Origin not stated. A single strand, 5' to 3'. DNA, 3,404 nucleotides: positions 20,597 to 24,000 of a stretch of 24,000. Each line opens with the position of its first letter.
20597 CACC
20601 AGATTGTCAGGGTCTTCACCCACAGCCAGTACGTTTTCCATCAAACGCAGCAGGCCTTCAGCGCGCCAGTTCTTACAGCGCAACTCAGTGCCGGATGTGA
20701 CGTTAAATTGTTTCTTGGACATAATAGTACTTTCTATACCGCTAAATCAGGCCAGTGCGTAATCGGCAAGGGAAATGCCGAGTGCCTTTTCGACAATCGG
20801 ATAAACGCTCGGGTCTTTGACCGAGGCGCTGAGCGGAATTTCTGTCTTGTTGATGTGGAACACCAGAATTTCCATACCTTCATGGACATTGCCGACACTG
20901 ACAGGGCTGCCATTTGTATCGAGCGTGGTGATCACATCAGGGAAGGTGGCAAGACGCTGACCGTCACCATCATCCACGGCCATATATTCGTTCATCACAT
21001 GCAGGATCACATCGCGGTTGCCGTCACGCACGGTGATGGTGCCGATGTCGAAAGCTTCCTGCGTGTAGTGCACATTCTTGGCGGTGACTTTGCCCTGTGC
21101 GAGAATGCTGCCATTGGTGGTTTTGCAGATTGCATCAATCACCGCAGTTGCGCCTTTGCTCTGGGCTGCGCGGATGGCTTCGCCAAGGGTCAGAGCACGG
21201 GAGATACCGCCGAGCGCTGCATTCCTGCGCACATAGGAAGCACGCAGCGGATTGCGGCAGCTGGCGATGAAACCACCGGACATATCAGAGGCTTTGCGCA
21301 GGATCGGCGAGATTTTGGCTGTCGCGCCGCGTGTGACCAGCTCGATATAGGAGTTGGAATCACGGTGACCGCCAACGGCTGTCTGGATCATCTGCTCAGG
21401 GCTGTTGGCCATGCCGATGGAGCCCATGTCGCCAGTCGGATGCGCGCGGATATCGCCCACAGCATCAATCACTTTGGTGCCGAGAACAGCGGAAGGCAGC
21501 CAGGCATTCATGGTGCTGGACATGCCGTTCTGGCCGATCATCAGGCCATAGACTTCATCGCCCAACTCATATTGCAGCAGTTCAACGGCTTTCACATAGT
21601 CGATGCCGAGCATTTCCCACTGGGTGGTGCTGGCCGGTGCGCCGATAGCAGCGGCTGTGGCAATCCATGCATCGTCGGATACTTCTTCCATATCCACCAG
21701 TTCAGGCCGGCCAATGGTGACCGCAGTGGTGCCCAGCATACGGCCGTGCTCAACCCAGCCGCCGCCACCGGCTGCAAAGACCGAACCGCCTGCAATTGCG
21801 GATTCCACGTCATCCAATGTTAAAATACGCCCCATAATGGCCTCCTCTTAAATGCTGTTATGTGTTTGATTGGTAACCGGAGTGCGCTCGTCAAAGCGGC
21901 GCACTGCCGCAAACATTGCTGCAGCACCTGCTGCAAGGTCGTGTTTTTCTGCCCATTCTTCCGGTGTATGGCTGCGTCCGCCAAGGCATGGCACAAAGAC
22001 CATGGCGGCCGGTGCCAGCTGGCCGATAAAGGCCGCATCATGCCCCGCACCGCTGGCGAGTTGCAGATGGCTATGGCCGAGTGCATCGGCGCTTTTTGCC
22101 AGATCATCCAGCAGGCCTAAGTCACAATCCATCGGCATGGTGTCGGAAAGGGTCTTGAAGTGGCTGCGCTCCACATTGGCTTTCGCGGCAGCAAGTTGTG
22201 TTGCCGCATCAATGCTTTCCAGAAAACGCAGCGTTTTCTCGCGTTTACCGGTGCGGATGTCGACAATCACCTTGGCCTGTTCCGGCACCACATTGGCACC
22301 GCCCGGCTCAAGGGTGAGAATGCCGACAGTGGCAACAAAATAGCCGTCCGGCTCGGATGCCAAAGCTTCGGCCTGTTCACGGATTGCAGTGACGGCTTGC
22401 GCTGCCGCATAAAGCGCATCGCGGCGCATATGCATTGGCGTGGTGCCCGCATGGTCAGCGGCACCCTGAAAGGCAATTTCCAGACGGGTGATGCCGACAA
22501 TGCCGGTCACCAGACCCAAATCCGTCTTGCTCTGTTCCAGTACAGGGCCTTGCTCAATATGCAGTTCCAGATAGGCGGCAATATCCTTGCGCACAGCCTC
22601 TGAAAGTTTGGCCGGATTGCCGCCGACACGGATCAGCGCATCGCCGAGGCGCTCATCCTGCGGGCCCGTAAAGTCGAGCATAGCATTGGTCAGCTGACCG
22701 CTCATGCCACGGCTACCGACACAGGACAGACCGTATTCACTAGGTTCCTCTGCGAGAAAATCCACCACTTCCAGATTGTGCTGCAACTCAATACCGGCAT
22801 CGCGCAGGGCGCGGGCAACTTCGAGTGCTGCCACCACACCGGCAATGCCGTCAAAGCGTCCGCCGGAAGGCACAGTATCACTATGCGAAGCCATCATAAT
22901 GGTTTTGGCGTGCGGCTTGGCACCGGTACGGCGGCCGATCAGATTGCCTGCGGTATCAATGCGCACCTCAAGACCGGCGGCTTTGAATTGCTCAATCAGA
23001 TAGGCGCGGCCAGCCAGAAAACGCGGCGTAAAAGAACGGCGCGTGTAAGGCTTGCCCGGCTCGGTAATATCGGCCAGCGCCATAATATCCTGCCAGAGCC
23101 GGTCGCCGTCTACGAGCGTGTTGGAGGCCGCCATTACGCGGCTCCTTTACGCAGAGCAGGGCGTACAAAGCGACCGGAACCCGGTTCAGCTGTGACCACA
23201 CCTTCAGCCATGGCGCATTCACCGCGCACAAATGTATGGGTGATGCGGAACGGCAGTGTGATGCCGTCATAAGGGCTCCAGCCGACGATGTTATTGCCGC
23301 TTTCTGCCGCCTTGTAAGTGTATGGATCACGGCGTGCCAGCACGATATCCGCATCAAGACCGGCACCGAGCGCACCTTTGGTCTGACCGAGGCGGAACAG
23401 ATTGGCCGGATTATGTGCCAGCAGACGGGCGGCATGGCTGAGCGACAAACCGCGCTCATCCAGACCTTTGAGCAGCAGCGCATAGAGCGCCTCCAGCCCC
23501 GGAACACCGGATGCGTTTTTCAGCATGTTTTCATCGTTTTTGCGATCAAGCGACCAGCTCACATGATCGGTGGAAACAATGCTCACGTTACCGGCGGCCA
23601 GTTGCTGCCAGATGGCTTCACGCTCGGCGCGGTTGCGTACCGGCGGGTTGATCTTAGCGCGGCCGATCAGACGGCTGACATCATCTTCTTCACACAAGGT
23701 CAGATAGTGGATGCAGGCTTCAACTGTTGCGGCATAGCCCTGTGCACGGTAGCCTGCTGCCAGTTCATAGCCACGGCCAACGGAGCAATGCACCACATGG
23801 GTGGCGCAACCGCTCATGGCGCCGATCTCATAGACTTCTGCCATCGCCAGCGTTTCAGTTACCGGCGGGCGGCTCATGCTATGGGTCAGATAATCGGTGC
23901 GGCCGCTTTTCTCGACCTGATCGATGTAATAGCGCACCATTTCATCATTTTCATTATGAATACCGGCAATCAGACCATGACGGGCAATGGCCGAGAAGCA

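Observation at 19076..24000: Operon hydantoinase-like -> carbamoylase -> DUF917 -> urocanase paralogue: candidate ergothioneine-type (thiohydantoin route) catabolism rather than a classical hut operon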

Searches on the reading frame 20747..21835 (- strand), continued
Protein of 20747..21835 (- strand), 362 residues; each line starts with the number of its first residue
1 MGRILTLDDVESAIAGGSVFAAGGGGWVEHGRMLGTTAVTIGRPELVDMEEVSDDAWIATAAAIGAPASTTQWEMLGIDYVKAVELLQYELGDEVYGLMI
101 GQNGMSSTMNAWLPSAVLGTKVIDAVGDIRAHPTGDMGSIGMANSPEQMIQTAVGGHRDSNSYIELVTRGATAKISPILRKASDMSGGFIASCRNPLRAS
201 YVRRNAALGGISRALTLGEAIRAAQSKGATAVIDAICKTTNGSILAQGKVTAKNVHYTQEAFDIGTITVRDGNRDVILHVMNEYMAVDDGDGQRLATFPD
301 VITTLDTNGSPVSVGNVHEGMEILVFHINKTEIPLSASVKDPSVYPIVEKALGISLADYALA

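Call 81: search_protein_families(library=ncbifam, proteins=[L038:5341-6801:-, L038:4067-5344:-, L038:8001-9092:+, L038:8938-10746:+, L038:12106-13749:+, L038:10664-12112:+, L038:6850-7740:+], max_evalue=1e-40)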
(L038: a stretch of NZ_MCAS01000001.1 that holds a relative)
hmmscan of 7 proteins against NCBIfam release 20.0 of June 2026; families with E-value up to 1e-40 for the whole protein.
L038:5341-6801:- (486 aa): 12 families
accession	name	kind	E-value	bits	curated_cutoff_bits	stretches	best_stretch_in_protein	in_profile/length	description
NF058538.1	ergo_util_ErtD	equivalog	1.3e-208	693.4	600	1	29-473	1-446/446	hydantoin-5-propionate amidohydrolase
NF058539.1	ergo_uti2_ErtD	equivalog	1.7e-103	347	650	1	29-473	2-447/449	hydantoin-5-propionate amidohydrolase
NF004839.0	PRK06189.1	equivalog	1.5e-77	261.1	631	1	29-474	3-448/451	allantoinase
TIGR03178.1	allantoinase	equivalog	8.7e-74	248.9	357.85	1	30-472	1-440/441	allantoinase AllB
TIGR02033.1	D-hydantoinase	equivalog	4.1e-56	190.8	393.25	1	31-472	2-453/454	dihydropyrimidinase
NF002668.0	PRK02382.1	equivalog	1e-52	179.3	452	1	51-474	18-429/436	dihydroorotase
TIGR00857.1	pyrC_multi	subfamily_domain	1.1e-49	169.5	279.05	1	49-455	8-408/412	dihydroorotase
NF006559.0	PRK09060.1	equivalog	1.3e-49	168.7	482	1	27-465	3-431/444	dihydroorotase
NF009941.0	PRK13404.1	subfamily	1.8e-47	162.1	647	1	27-475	2-463/478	dihydropyrimidinase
NF005960.0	PRK08044.1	equivalog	9.5e-45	153.1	688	1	28-472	2-449/453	allantoinase AllB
NF006688.0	PRK09236.1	equivalog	2.6e-43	148.5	535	1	34-465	8-435/444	dihydroorotase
NF005751.0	PRK07575.1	equivalog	3.3e-42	144.5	529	1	39-463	14-427/440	dihydroorotase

L038:4067-5344:- (425 aa): 17 families
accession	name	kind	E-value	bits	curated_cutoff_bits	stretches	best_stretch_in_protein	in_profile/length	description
NF058540.1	Ncarbamyl_ErtE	equivalog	5.1e-193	641.3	520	1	12-424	5-417/418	N-carbamyl-l-glutamate amidohydrolase ErtE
NF009531.0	PRK12893.1-5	equivalog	2.5e-132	441.3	486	1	13-424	5-414/421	Zn-dependent hydrolase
NF006771.0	PRK09290.1-5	subfamily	3e-122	408.1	399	1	15-423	4-411/413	allantoate amidohydrolase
TIGR01879.1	hydantase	subfamily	7e-108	361.1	204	1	18-420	1-400/401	hydantoinase/carbamoylase family amidase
NF006775.0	PRK09290.2-5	equivalog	1.4e-103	346.8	479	1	17-423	12-415/419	allantoate amidohydrolase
NF009527.0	PRK12891.1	subfamily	3.2e-99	332.8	461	1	13-419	6-418/426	Zn-dependent hydrolase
NF006769.0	PRK09290.1-3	subfamily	6.1e-95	318.3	452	1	15-419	10-409/417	allantoate amidohydrolase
NF009529.0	PRK12893.1-2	equivalog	3.4e-93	312.6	508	1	14-422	6-408/411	Zn-dependent hydrolase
NF006773.0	PRK09290.2-2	equivalog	2.4e-87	293.5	584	1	16-420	14-415/419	allantoate amidohydrolase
NF006768.0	PRK09290.1-1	equivalog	3.4e-79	266.6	532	1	20-421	9-407/411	allantoate deiminase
NF006772.0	PRK09290.2-1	subfamily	5.3e-76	256.1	424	1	14-422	11-416/430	allantoate amidohydrolase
NF006770.0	PRK09290.1-4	equivalog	5.8e-74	249.2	372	1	35-421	22-400/403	allantoate amidohydrolase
NF009530.0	PRK12893.1-4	subfamily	2.7e-70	237.6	551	1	59-418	52-404/423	Zn-dependent hydrolase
NF010373.0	PRK13799.1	equivalog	2.1e-69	234.5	1087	1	59-402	226-567/591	unknown domain/N-carbamoyl-L-amino acid hydrolase fusion protein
NF006774.0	PRK09290.2-4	equivalog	3.1e-69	233.8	897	1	19-402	16-396/427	allantoate amidohydrolase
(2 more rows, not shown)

L038:8001-9092:+ (363 aa): 2 families
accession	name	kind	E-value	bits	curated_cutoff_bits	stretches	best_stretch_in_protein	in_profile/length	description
NF058529.1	thiohydan_desulf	equivalog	8.4e-185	614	440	1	3-361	1-362/362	thiohydantoin desulfurase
NF058532.1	CH3_S_uro_de_S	equivalog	5.1e-81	272.4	450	1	4-357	2-351/352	S-methyl thiohydantoin desulfurase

L038:8938-10746:+ (602 aa): 3 families
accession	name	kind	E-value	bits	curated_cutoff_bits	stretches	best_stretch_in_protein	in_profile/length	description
NF058530.1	thiouroc_hyd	equivalog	0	1054.9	930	1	68-602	1-535/535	thiourocanate hydratase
NF058531.1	CH3_S_urocan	exception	7.5e-230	763.9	880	1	62-597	4-534/535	S-methyl thiourocanate hydratase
TIGR01228.2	hutU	equivalog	1.1e-211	704.2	375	1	61-596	3-540/545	urocanate hydratase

L038:12106-13749:+ (547 aa): 4 families
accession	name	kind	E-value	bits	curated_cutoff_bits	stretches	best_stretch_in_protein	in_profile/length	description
NF006871.0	PRK09367.1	subfamily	6.6e-81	272.5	524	1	24-543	4-493/505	histidine ammonia-lyase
TIGR01225.1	hutH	equivalog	2.4e-79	267.1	539.15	1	24-543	1-490/506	histidine ammonia-lyase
TIGR03832.1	Tyr_2_3_mutase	equivalog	4.2e-50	170.7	501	0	26-295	1-263/507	tyrosine 2,3-aminomutase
TIGR04475.1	Phe_D_beta_mut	equivalog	2.8e-48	164.8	800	0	34-298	14-269/510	phenylalanine aminomutase (D-beta-phenylalanine forming)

L038:10664-12112:+ (482 aa): 5 families
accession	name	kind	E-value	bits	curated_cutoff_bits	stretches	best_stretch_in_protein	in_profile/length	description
TIGR00883.1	2A0106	subfamily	1.2e-120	403.3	443.45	1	65-460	1-399/400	metabolite/H+ symporter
NF011656.1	PRK15075.1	subfamily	1.7e-105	353.3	445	1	56-471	6-415/419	tricarballylate/proton symporter TcuC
NF007927.0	PRK10642.1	equivalog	7.6e-85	285.6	544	1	56-464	24-435/500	glycine betaine/L-proline transporter ProP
NF007414.0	PRK09952.1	equivalog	1.2e-67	228.5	538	1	48-462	13-427/438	shikimate transporter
NF007710.0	PRK10406.1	subfamily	8.7e-67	226.1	550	1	54-469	19-425/432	MFS family transporter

L038:6850-7740:+ (296 aa): 1 family
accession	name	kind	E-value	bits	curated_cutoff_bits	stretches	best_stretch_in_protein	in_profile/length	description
NF008239.0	PRK11013.1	equivalog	9.6e-65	218.6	288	1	2-292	3-293/309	LysR family transcriptional regulator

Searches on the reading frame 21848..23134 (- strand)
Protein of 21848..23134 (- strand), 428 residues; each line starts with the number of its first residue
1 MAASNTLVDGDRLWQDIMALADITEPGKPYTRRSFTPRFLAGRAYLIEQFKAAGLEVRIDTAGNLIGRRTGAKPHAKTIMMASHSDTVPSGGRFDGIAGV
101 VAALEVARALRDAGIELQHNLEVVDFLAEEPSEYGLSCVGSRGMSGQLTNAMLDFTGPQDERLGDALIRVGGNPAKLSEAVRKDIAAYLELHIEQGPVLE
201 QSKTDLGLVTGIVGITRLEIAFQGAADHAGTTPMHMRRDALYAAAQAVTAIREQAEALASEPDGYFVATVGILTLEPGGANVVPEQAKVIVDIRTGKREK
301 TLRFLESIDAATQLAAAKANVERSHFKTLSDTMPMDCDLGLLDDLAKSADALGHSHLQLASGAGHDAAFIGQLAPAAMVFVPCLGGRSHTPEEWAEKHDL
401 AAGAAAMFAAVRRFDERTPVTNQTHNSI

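Call 5: search_protein_families(library=pfam, proteins=[window:21848-23134:-])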
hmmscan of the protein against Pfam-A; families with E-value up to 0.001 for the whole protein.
window:21848-23134:- (428 aa): 3 families
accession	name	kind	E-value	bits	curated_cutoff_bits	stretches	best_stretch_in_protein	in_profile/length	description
PF01546.33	Peptidase_M20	-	2e-26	93.6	24.6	1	81-412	2-205/206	Peptidase family M20/M25/M40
PF04389.22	Peptidase_M28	-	2.2e-08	34.5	21.3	1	64-145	1-77/193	Peptidase family M28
PF07687.19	M20_dimer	-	1.7e-06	28.4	21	1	211-311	2-98/107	Peptidase dimerisation domain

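Call 6: search_protein_families(library=ncbifam, proteins=[window:21848-23134:-])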
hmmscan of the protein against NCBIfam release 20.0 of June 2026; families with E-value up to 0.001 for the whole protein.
window:21848-23134:- (428 aa): 33 families (the best 25 are shown)
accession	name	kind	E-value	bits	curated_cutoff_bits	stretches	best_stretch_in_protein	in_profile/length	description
NF058540.1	Ncarbamyl_ErtE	equivalog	9.2e-177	587.8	520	1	4-417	4-417/418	N-carbamyl-l-glutamate amidohydrolase ErtE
NF009531.0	PRK12893.1-5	equivalog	1.2e-172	574.1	486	1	4-419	3-416/421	Zn-dependent hydrolase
NF006771.0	PRK09290.1-5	subfamily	1.2e-117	392.9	399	1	8-416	4-411/413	allantoate amidohydrolase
NF006775.0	PRK09290.2-5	equivalog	2.4e-108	362.5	479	1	10-417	12-416/419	allantoate amidohydrolase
TIGR01879.1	hydantase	subfamily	7e-103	344.6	204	1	11-411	1-398/401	hydantoinase/carbamoylase family amidase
NF006769.0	PRK09290.1-3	subfamily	1e-98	330.8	452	1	3-411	5-408/417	allantoate amidohydrolase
NF009529.0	PRK12893.1-2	equivalog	7.8e-92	308.2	508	1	6-416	5-409/411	Zn-dependent hydrolase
NF009527.0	PRK12891.1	subfamily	2.8e-86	290.2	461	1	3-413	3-419/426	Zn-dependent hydrolase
NF006773.0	PRK09290.2-2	equivalog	4.1e-86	289.5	584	1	10-415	15-417/419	allantoate amidohydrolase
NF006770.0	PRK09290.1-4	equivalog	1e-75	255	372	1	11-413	6-399/403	allantoate amidohydrolase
NF006768.0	PRK09290.1-1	equivalog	1.1e-75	255.1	532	1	30-406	27-399/411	allantoate deiminase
NF006772.0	PRK09290.2-1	subfamily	6e-70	236.2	424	1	26-420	31-421/430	allantoate amidohydrolase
NF006774.0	PRK09290.2-4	equivalog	2.4e-69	234.2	897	1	19-411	23-412/427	allantoate amidohydrolase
NF009530.0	PRK12893.1-4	subfamily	3e-68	230.8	551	1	8-411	7-404/423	Zn-dependent hydrolase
TIGR03176.1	AllC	equivalog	5.8e-66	222.9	597.75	1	28-405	21-393/406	allantoate deiminase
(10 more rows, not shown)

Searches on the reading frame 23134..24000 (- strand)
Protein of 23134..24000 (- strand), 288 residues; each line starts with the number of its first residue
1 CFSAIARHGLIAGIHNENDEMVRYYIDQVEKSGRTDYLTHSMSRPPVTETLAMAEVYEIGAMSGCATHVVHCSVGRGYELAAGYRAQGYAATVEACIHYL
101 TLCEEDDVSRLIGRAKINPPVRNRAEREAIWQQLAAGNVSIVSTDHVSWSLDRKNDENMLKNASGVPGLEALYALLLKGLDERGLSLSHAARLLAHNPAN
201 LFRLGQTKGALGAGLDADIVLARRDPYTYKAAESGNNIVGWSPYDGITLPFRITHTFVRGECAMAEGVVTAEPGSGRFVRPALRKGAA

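Call 5: search_protein_families(library=pfam, proteins=[window:23134-24000:-])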
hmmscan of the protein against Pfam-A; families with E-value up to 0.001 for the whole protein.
window:23134-24000:- (288 aa): 2 families
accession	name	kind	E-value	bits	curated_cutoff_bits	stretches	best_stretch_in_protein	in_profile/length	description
PF01979.26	Amidohydro_1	-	5.5e-09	36.2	25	1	91-261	193-343/345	Amidohydrolase family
PF07969.17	Amidohydro_3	-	1.4e-06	28.5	29.7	1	181-233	403-455/472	Amidohydrolase family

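Call 6: search_protein_families(library=ncbifam, proteins=[window:23134-24000:-])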
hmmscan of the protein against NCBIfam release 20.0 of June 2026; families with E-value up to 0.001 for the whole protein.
window:23134-24000:- (288 aa): 33 families (the best 25 are shown)
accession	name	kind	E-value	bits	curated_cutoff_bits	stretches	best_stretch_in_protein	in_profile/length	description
NF058538.1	ergo_util_ErtD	equivalog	3.2e-138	461.3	600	1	1-281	166-446/446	hydantoin-5-propionate amidohydrolase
NF058539.1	ergo_uti2_ErtD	equivalog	8.4e-61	206.2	650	1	3-281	168-447/449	hydantoin-5-propionate amidohydrolase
NF004839.0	PRK06189.1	equivalog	6.9e-55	186.5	631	1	4-283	172-449/451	allantoinase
TIGR03178.1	allantoinase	equivalog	1.4e-52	179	357.85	1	4-279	169-439/441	allantoinase AllB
NF002668.0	PRK02382.1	equivalog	2.3e-46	158.4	452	1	3-282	161-429/436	dihydroorotase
TIGR02033.1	D-hydantoinase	equivalog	2.8e-44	151.8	393.25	1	4-280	171-453/454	dihydropyrimidinase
NF009941.0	PRK13404.1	subfamily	1.2e-43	149.4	647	1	4-281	174-461/478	dihydropyrimidinase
NF005960.0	PRK08044.1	equivalog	1.8e-39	135.7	688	1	5-279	176-448/453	allantoinase AllB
TIGR00857.1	pyrC_multi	subfamily_domain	9.7e-38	130.2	279.05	1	9-266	160-411/412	dihydroorotase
NF006559.0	PRK09060.1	equivalog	5e-37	127.2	482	1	12-279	178-436/444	dihydroorotase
NF005751.0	PRK07575.1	equivalog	1.9e-33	115.6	529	1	11-272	174-428/440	dihydroorotase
NF006688.0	PRK09236.1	equivalog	8.2e-32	110.5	535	1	15-271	178-433/444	dihydroorotase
NF006836.0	PRK09357.1-1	equivalog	3.8e-26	91.8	538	1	62-270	223-430/432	dihydroorotase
NF005791.0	PRK07627.1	equivalog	1.1e-25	90.5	442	1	46-263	208-421/425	dihydroorotase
NF006841.0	PRK09357.2-2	equivalog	1.8e-24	86.2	640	1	7-263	166-416/421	dihydroorotase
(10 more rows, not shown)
